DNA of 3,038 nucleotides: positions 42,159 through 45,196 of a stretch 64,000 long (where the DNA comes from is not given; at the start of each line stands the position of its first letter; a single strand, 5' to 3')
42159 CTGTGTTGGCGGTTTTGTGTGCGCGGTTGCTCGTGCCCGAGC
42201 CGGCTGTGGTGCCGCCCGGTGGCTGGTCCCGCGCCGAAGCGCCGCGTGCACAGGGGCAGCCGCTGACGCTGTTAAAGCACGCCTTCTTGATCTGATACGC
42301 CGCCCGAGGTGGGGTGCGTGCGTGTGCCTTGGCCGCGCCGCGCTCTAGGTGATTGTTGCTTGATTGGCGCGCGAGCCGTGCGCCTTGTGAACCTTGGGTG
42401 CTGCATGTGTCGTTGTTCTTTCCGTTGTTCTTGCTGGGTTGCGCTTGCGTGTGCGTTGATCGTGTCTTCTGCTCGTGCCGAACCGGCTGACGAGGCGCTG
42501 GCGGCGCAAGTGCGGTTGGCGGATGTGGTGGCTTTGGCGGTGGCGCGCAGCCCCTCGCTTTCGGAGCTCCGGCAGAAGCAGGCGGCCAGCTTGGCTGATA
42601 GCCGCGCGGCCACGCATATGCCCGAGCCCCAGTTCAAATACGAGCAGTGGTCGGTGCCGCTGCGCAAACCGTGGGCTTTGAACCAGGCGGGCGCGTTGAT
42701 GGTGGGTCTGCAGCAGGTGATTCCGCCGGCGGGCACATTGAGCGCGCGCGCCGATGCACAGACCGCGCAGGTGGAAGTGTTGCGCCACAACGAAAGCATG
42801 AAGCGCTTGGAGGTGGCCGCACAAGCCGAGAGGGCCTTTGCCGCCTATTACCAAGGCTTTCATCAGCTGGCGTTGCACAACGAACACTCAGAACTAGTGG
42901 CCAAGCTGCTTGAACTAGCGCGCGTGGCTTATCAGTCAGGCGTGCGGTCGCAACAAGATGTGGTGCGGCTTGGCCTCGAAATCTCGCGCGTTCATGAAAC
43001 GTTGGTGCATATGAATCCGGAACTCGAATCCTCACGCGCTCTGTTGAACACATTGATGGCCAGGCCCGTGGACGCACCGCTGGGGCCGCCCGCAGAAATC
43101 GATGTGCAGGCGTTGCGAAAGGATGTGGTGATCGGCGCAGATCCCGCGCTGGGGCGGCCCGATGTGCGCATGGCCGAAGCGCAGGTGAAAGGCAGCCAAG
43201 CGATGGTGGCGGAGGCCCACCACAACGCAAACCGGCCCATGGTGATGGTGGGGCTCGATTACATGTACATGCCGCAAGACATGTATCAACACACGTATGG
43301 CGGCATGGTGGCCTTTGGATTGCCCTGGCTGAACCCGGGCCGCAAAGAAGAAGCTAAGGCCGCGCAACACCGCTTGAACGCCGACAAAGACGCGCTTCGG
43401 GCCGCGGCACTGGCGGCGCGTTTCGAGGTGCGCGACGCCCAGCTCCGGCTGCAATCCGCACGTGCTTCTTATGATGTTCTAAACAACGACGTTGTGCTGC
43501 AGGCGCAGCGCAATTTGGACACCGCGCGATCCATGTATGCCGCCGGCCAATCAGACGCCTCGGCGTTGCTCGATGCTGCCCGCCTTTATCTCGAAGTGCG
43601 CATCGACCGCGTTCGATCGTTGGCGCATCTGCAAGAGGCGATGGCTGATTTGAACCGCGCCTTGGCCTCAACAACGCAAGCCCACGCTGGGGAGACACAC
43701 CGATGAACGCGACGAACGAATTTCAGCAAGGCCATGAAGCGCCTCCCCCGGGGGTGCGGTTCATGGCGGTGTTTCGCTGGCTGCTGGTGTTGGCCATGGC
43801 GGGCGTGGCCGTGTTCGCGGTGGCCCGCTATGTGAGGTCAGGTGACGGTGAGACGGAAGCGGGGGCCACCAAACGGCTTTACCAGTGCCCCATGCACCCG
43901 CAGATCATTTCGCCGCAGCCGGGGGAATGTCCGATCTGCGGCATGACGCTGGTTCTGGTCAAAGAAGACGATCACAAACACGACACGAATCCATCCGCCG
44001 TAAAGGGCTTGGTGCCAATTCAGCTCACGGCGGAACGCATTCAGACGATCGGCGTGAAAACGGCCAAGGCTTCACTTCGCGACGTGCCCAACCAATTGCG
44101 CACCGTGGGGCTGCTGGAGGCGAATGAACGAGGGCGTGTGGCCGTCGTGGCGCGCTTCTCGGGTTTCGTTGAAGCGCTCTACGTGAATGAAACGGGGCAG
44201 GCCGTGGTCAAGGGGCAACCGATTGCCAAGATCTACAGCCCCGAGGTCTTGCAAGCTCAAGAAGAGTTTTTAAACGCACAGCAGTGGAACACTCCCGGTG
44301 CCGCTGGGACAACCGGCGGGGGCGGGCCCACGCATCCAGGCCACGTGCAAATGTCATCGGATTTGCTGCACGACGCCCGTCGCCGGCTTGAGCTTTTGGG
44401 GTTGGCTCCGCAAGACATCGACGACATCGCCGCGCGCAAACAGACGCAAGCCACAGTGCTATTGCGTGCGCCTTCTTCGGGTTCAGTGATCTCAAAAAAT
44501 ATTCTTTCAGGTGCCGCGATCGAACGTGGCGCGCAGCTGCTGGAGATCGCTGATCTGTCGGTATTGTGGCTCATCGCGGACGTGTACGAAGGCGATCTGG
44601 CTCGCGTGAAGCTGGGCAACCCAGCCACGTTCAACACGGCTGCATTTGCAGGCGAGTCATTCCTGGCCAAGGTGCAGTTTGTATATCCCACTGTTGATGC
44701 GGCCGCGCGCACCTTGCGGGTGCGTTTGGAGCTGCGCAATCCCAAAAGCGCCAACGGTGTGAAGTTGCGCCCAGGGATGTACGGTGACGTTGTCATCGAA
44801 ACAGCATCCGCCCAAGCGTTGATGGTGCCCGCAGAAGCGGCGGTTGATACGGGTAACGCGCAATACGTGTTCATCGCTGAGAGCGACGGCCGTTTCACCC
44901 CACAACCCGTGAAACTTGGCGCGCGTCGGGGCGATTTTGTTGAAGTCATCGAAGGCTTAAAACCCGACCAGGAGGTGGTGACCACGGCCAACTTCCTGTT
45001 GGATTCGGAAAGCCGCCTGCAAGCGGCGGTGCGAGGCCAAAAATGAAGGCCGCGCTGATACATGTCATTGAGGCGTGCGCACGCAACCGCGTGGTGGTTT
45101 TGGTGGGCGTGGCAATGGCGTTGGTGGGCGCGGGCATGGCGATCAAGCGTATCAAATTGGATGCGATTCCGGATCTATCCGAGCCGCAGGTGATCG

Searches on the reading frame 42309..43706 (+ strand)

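Call 14: search_protein_families(library=pfam, proteins=[window:42309-43706:+], max_evalue=0.001)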
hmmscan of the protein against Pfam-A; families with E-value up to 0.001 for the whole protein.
window:42309-43706:+ (465 aa): 1 family
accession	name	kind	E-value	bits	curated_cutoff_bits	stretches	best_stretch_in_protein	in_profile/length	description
PF02321.23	OEP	-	1.1e-27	97.5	22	2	283-452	12-186/187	Outer membrane efflux protein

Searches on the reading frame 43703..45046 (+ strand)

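Call 14: search_protein_families(library=pfam, proteins=[window:43703-45046:+], max_evalue=0.001)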
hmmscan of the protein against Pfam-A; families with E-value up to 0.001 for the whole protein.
window:43703-45046:+ (447 aa): 3 families
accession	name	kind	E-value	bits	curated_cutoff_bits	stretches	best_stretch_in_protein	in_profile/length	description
PF16576.10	HlyD_D23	-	1.3e-63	214.6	30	1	129-360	3-213/214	Barrel-sandwich domain of CusB or HlyD membrane-fusion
PF13437.12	HlyD_3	-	1.8e-18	67.6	22.2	1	254-358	2-106/106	HlyD family secretion protein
PF19335.5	HMBD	-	7.4e-14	51.8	23.6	1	60-84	2-26/28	Heavy metal binding domain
